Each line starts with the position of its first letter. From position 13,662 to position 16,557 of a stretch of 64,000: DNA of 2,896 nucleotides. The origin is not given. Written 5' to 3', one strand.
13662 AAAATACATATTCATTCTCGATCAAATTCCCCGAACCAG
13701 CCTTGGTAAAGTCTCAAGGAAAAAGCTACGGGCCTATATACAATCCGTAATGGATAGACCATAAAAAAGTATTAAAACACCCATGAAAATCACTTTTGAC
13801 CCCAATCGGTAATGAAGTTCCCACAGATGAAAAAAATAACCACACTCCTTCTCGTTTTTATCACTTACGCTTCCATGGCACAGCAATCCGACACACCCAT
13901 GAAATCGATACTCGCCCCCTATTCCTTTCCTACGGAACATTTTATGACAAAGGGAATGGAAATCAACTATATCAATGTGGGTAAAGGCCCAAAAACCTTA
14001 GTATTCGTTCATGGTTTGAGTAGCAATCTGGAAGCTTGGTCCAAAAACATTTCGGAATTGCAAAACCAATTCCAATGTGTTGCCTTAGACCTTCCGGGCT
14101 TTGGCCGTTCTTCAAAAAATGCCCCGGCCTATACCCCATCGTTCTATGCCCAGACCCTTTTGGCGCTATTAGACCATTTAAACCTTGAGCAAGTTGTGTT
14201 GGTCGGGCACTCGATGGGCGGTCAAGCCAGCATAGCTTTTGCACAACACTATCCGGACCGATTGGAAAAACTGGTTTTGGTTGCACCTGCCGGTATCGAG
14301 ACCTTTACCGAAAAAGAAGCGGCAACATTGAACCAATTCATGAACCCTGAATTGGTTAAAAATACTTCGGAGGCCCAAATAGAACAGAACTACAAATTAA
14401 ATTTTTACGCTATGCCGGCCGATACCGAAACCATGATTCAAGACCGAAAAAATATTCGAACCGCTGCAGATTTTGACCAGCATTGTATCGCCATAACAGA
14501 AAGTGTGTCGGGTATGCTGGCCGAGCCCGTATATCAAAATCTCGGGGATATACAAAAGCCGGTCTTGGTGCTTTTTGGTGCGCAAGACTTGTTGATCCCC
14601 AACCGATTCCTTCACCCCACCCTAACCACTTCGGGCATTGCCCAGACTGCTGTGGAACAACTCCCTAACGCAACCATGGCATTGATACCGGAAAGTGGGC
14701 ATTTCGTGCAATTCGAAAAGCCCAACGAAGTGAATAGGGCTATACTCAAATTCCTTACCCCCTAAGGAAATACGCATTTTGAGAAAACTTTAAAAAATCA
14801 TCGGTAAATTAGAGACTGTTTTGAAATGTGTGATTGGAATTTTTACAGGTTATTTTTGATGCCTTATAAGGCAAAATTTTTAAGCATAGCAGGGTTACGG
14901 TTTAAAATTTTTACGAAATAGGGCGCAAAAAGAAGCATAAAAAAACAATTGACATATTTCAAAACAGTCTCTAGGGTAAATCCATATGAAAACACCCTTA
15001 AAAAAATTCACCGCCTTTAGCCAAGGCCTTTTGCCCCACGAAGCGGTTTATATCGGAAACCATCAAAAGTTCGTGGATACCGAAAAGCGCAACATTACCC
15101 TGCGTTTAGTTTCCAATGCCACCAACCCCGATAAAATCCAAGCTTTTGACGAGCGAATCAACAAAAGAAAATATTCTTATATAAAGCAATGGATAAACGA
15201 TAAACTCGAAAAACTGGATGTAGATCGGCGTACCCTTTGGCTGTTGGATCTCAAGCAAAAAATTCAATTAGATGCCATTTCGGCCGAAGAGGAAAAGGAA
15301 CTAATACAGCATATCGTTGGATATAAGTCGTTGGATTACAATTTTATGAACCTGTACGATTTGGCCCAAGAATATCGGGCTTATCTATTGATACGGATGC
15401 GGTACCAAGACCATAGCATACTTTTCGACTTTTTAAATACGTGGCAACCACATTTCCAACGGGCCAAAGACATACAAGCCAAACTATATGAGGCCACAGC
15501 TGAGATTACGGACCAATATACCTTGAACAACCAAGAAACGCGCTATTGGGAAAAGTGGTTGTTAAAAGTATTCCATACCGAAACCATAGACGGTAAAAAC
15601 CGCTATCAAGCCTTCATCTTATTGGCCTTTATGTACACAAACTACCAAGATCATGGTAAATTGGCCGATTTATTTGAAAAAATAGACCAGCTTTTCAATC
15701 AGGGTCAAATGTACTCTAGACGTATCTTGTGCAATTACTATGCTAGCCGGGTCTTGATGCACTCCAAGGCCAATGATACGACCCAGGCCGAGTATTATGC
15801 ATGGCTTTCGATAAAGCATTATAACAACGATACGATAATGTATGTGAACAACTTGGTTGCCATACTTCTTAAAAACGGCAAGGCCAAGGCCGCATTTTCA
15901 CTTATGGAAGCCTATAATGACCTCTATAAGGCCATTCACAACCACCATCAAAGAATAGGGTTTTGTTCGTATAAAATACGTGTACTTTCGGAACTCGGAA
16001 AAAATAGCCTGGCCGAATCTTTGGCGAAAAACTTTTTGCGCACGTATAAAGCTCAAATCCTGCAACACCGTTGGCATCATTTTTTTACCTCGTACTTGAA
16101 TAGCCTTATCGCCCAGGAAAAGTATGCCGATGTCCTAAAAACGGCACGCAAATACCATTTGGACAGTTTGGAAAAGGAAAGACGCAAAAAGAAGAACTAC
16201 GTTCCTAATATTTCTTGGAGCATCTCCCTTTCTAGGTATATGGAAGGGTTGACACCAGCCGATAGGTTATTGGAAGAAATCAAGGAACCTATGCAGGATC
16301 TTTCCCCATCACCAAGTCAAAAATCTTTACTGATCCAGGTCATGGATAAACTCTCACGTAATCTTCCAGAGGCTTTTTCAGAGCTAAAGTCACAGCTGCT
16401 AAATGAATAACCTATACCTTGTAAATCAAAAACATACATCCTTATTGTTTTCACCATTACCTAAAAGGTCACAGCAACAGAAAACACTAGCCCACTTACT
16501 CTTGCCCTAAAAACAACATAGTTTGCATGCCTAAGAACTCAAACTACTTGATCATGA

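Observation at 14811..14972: MITE-like element family 1: 17-bp perfect terminal inverted repeats, two copies, one expanded by palindromic insertions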

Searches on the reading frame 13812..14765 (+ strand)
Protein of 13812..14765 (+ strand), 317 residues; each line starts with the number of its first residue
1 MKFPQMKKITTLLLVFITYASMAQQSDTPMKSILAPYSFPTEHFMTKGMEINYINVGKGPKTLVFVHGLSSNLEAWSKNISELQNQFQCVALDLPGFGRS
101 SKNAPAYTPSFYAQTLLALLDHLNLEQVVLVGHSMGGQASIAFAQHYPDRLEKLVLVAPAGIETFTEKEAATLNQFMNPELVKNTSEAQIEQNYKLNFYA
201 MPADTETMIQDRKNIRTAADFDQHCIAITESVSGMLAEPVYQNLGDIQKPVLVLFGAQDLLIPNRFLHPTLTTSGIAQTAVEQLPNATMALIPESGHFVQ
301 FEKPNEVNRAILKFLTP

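Call 17: find_encoding_contigs(protein=window:13812-14765:+, flank=10000, max_places=6)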
Protein window:13812-14765:+ (317 aa): no gene with exactly this product is on record in the collection.

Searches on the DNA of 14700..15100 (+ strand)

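Call 29: search_rna_families(source=window, start=14700, end=15100, threshold=evalue, max_evalue=10)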
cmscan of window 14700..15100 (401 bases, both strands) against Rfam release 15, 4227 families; matches with E-value up to 10: 13.
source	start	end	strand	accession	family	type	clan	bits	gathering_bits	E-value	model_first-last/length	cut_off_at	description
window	14810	14975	+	RF04130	MIR7996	Gene; miRNA;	-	34.7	119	0.00016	1-190/190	no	MIR7996 microRNA precursor family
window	14808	14973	-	RF04130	MIR7996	Gene; miRNA;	-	25.6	119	0.016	1-190/190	no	MIR7996 microRNA precursor family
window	14809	14974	+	RF04128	MIR8562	Gene; miRNA;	-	24.8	211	0.015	1-242/242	no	MIR8562 microRNA precursor family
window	14817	14966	-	RF04134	MIR7504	Gene; miRNA;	-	20.8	83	0.37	1-124/124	no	MIR7504 microRNA precursor family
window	14809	14974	-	RF04120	MIR5998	Gene; miRNA;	-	19.9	180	0.051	1-173/173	no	MIR5998 microRNA precursor family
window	14808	14973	-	RF04127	MIR8007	Gene; miRNA;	-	18.4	195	0.31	1-226/226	no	MIR8007 microRNA precursor family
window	14811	14972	-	RF04205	MIR2606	Gene; miRNA;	-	18.4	139.7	4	1-165/165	no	MIR2606 microRNA precursor family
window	14718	14820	+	RF00063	SscA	Gene;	-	17.7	60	2.2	1-96/96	no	SscA RNA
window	14810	14973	-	RF04128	MIR8562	Gene; miRNA;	-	16.7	211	0.95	1-242/242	no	MIR8562 microRNA precursor family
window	14796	14897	+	RF01295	SCARNA7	Gene; snRNA; snoRNA; scaRNA;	-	14.5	65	0.15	1-330/330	no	Small Cajal body-specific RNA 7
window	14711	14833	-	RF00437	HLE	Cis-reg;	-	12.5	60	6.5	1-130/130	no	Hairy RNA localisation element (HLE)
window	15003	15044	-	RF01955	NEAT1_1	Gene; lncRNA;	-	12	50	7.4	81-122/122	no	Nuclear enriched abundant transcript 1 conserved region 1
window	15072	15089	+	RF02914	DUF805b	Cis-reg;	CL00115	10.5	35.6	4.7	3-20/35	no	DUF805b RNA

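Call 32: search_dna_similar(query=window:14805-14978:+, collection=plasmids, mode=distant, max_evalue=1, max_rows=30)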
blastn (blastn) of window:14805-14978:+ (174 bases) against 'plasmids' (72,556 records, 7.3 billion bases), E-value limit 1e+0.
No match.

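Call 33: search_dna_similar(query=window:14805-14978:+, collection=phages, mode=distant, max_evalue=1, max_rows=20)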
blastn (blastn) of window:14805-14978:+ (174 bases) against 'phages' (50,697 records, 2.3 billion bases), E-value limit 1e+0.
Records with a match: 6; places in all: 6; records where one place covers at least 80% of the query: 0.
Best place of each record, by identity: 80-90% 6.
By first word of the organism name: Streptococcus 6.
By host as written in the record: Streptococcus pneumoniae 32F/2 2; Streptococcus pneumoniae 24B/2 2; Streptococcus anginosus SA01 1; Streptococcus mitis 1.
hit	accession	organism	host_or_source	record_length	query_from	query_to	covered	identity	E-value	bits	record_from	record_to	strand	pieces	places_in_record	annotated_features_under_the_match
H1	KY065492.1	Streptococcus phage IPP54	Streptococcus pneumoniae 32F/2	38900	14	44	18%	87.1%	5e-1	39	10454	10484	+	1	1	adenine-specific methyltransferase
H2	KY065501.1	Streptococcus phage IPP65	Streptococcus pneumoniae 24B/2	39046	14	44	18%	87.1%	5e-1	39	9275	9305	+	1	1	adenine-specific methyltransferase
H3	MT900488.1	Streptococcus phage SA01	Streptococcus anginosus SA01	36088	14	44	18%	87.1%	5e-1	39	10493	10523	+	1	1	adenine-specific methyltransferase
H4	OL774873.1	Streptococcus phage MissD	Streptococcus mitis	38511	14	44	18%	87.1%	5e-1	39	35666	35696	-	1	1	adenine specific DNA methyltransferase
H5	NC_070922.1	Streptococcus phage IPP65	Streptococcus pneumoniae 24B/2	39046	14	44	18%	87.1%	5e-1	39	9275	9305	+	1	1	methyltransferase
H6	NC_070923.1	Streptococcus phage IPP54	Streptococcus pneumoniae 32F/2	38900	14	44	18%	87.1%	5e-1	39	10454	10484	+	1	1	methyltransferase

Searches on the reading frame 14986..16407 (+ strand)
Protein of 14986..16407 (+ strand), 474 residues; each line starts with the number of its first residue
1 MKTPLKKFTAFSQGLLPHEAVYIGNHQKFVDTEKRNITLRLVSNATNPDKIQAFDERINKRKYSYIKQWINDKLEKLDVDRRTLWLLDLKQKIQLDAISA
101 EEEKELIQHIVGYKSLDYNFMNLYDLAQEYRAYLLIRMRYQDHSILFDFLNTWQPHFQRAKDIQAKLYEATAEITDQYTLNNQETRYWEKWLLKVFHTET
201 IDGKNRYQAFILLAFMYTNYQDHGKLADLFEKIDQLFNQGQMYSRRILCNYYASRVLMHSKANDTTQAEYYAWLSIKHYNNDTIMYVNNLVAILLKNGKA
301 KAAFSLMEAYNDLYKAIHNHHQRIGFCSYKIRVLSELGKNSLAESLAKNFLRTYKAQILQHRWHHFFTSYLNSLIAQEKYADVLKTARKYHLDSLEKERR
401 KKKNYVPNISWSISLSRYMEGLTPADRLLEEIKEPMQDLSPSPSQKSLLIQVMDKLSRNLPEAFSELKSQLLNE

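Call 36: find_homologous_proteins(query=window:14986-16407:+)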
Query window:14986-16407:+ (474 aa): 215 proteins with E <= 0.001 among 7073 candidates; the best 120 are listed.
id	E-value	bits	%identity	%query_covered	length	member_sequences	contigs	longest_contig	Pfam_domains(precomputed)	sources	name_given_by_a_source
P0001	0.0e+0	1024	96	100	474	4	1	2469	-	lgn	-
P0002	5.6e-187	641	63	99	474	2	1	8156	-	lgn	-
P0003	8.3e-182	624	60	99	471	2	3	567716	-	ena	-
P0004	1.1e-180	620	60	99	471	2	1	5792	-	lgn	-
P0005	2.8e-180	619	60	99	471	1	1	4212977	-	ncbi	ncbi:hypothetical protein [Winogradskyella sp. PC D3.3]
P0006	4.0e-180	618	60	99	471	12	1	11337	-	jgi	-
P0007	4.1e-180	618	59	99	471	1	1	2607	-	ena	-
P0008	4.6e-180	618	59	99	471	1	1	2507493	-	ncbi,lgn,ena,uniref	ncbi:hypothetical protein [Winogradskyella sp. Asnod2-B02-A]|uniref:hypothetical protein n=1 Tax=Win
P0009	4.9e-180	618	59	99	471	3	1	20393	-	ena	-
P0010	5.9e-180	618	59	99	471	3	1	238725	-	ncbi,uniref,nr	ncbi:hypothetical protein ITJ86_07350 [Winogradskyella sp. F6397]|uniref:Tetratricopeptide repeat pr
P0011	2.1e-179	616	59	99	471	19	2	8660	-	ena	-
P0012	4.2e-179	615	59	99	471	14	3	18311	-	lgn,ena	-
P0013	4.7e-179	615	59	99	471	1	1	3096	-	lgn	-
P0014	6.8e-179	614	60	99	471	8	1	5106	-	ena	-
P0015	7.0e-179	614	59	99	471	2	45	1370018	-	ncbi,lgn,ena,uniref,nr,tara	ncbi:MAG: hypothetical protein CMO82_01305 [Winogradskyella sp.]|uniref:Tetratricopeptide repeat pro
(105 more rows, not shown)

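Call 37: find_encoding_contigs(protein=P0001, flank=5000, max_places=4)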
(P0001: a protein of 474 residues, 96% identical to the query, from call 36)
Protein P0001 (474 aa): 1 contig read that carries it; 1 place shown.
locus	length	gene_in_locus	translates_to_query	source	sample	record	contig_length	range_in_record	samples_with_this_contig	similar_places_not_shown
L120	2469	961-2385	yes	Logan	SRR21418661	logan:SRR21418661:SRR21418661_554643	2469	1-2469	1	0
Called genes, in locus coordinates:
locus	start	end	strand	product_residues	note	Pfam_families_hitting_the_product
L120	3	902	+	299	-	?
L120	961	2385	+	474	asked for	-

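Call 38: find_encoding_contigs(protein=P0002, flank=5000, max_places=4)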
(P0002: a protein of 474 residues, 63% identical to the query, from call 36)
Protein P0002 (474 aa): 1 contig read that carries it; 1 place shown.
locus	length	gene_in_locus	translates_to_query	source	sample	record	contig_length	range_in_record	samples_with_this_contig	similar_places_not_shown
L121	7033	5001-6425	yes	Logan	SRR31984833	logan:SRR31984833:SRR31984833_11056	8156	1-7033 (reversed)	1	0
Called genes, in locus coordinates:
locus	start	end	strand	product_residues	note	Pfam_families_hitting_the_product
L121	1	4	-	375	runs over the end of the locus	?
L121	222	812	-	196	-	PF00027:cNMP_binding (weak)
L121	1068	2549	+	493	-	PF00474:SSF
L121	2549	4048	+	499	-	PF00501:AMP-binding, PF13193:AMP-binding_C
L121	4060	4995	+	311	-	PF06342:DUF1057, PF00561:Abhydrolase_1, PF03096:Ndr (weak), PF12146:Hydrolase_4, PF12697:Abhydrolase_6, PF06028:DUF915 (faint)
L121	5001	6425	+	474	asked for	-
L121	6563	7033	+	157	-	?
